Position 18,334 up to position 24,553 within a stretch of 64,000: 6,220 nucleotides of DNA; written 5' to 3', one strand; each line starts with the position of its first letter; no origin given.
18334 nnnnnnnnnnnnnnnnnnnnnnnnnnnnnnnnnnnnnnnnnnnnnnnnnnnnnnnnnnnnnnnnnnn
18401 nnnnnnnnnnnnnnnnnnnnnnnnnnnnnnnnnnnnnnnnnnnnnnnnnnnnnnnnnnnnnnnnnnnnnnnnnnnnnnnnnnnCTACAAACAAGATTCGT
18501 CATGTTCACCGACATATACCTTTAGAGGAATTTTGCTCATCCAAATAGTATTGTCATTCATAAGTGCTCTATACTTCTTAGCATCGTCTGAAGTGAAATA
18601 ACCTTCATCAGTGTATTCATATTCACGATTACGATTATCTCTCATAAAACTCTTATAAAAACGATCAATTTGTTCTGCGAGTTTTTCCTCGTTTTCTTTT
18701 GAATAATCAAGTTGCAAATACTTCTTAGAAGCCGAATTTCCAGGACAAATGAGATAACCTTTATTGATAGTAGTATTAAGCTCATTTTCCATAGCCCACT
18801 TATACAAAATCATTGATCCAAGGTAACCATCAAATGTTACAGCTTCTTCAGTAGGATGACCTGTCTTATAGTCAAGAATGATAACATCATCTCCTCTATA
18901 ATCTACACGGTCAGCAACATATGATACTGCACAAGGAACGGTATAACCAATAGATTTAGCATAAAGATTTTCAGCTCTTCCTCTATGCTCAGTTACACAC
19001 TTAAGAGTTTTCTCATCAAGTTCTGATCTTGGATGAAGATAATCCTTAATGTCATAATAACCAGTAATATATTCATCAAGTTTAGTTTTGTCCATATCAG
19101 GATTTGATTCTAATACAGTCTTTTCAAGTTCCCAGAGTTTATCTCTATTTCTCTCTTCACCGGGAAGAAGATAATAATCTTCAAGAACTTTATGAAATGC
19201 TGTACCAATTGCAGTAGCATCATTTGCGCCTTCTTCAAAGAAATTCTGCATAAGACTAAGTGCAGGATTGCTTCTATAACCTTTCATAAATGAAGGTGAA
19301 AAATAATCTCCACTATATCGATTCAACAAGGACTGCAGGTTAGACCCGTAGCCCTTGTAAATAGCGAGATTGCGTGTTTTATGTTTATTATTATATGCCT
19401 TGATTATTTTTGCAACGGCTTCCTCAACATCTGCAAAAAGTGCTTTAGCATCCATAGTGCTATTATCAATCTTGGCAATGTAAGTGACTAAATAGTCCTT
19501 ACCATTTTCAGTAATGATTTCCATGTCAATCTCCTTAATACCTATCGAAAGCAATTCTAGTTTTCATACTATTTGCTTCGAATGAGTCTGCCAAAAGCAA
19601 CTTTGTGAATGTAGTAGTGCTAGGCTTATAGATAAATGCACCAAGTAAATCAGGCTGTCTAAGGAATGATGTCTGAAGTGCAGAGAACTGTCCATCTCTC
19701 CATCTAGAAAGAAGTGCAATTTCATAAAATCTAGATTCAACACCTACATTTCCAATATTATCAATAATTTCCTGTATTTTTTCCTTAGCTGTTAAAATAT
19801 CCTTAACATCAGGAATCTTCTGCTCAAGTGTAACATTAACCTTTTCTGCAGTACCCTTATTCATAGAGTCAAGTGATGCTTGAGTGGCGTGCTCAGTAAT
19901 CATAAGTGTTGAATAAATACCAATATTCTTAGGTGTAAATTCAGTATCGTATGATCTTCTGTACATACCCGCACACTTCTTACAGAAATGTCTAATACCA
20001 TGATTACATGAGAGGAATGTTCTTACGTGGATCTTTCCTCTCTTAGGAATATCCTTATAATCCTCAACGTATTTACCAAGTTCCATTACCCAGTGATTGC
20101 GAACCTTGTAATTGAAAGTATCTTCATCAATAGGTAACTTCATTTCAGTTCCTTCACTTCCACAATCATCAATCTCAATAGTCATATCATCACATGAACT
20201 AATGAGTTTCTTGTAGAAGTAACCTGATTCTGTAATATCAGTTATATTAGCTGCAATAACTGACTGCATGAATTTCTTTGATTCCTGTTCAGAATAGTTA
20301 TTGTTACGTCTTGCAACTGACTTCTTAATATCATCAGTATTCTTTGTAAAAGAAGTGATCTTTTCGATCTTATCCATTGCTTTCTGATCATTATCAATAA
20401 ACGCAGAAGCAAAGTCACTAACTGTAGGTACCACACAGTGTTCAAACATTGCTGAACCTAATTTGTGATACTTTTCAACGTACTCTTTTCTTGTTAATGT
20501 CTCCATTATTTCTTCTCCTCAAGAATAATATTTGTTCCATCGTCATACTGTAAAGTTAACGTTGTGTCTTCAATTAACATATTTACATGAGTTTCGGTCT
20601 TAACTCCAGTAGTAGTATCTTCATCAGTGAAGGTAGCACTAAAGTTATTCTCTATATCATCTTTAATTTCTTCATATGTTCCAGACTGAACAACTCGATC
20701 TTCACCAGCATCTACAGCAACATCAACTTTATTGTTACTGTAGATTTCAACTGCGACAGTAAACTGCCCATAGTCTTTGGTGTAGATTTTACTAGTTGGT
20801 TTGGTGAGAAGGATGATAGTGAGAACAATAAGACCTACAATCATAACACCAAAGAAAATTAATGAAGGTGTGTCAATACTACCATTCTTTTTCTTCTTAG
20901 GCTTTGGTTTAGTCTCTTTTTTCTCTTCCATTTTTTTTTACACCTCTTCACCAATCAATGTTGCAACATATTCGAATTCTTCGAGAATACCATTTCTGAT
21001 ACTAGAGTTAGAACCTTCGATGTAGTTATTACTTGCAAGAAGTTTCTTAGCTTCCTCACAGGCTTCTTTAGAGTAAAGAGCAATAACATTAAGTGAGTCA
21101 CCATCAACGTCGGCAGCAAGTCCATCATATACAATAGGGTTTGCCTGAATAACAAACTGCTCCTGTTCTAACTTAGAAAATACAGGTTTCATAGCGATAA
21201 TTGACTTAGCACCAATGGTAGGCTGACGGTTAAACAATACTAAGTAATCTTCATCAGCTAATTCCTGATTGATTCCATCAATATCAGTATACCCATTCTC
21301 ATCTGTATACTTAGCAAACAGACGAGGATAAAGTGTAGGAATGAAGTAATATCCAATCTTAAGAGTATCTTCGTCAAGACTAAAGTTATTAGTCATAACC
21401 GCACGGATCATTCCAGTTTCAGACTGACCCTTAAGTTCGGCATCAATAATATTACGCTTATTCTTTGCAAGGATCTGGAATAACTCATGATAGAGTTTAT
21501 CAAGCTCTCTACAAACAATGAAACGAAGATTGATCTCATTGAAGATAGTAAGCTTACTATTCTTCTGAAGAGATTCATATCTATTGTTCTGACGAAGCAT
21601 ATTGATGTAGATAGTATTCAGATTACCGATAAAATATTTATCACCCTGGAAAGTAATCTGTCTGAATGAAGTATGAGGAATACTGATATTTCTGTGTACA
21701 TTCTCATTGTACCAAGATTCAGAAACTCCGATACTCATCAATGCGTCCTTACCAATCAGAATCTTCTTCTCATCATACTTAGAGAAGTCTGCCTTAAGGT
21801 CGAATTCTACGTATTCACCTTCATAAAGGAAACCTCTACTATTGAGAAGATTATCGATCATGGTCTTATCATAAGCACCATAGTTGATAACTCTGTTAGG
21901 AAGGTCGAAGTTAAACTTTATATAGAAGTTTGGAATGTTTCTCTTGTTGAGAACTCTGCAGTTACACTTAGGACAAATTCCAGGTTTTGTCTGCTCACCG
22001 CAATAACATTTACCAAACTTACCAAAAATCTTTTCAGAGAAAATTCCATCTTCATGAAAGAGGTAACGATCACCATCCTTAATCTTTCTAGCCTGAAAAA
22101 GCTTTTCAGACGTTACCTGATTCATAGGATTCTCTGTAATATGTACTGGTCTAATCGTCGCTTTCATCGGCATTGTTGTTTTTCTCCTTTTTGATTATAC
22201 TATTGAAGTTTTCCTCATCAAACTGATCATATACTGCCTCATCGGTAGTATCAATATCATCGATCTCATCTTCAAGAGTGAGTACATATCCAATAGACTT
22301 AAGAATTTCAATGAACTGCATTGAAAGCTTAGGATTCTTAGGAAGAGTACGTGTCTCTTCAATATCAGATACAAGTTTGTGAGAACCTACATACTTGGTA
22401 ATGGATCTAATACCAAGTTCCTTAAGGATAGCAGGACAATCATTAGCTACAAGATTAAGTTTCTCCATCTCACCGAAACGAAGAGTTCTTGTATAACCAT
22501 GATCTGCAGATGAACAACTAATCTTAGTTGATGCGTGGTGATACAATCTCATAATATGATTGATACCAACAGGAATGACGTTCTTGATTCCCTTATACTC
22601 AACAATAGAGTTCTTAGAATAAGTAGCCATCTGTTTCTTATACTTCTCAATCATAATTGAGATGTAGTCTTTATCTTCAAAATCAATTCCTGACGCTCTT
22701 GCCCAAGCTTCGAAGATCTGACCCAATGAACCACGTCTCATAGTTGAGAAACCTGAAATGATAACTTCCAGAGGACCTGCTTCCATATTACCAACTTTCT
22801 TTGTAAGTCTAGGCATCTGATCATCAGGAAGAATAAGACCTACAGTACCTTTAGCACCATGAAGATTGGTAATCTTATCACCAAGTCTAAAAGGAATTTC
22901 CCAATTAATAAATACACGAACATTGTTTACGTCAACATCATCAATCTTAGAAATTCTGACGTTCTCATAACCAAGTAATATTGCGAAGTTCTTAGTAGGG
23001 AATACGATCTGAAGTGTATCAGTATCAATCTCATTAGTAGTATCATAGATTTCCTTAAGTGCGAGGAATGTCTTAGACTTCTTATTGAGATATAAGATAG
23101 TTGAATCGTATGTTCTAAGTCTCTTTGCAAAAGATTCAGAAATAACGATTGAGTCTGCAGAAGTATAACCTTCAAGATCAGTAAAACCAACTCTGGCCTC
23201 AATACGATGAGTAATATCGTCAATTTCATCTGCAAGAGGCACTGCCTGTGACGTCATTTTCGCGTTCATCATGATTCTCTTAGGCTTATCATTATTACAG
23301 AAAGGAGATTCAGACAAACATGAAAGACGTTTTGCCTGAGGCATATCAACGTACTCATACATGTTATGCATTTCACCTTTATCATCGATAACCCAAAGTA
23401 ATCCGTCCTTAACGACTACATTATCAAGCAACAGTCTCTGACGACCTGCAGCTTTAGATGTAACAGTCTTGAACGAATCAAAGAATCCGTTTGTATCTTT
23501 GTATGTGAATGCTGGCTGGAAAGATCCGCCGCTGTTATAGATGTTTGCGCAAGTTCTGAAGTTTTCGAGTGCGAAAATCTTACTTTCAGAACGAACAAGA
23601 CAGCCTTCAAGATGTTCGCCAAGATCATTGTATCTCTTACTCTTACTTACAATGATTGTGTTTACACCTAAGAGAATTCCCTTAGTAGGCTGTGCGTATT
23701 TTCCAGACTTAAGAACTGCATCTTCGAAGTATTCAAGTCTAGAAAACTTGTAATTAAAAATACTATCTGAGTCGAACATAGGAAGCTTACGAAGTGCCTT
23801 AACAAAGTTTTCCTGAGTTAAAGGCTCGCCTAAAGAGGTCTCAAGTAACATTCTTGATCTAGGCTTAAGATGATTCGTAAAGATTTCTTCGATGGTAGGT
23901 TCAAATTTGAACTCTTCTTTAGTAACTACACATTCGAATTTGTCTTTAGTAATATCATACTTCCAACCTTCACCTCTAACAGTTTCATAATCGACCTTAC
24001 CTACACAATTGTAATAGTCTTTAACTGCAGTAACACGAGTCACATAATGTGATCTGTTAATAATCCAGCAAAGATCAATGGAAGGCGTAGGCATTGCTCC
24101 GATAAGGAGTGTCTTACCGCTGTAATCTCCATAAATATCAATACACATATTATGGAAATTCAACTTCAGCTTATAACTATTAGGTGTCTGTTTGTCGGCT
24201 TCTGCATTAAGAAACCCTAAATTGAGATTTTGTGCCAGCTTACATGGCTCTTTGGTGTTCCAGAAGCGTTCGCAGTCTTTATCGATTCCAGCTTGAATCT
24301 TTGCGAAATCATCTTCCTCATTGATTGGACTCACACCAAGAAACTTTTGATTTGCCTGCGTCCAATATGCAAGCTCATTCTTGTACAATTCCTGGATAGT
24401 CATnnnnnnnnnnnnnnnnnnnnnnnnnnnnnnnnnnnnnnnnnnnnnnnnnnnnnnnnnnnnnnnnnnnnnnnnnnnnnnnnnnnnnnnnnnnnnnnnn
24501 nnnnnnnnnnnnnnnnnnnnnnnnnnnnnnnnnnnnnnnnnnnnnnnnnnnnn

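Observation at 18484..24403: Compact multisubunit RNA polymerase: single 750-aa beta, beta-prime split in two, with a membrane protein and a PD-(D/E)XK nuclease in the same operon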

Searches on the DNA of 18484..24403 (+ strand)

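Call 7: search_dna_similar(query=window:18484-24403:+, collection=phages, mode=distant, max_rows=20)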
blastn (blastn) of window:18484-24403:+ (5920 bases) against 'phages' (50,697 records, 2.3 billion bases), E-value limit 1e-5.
No match.
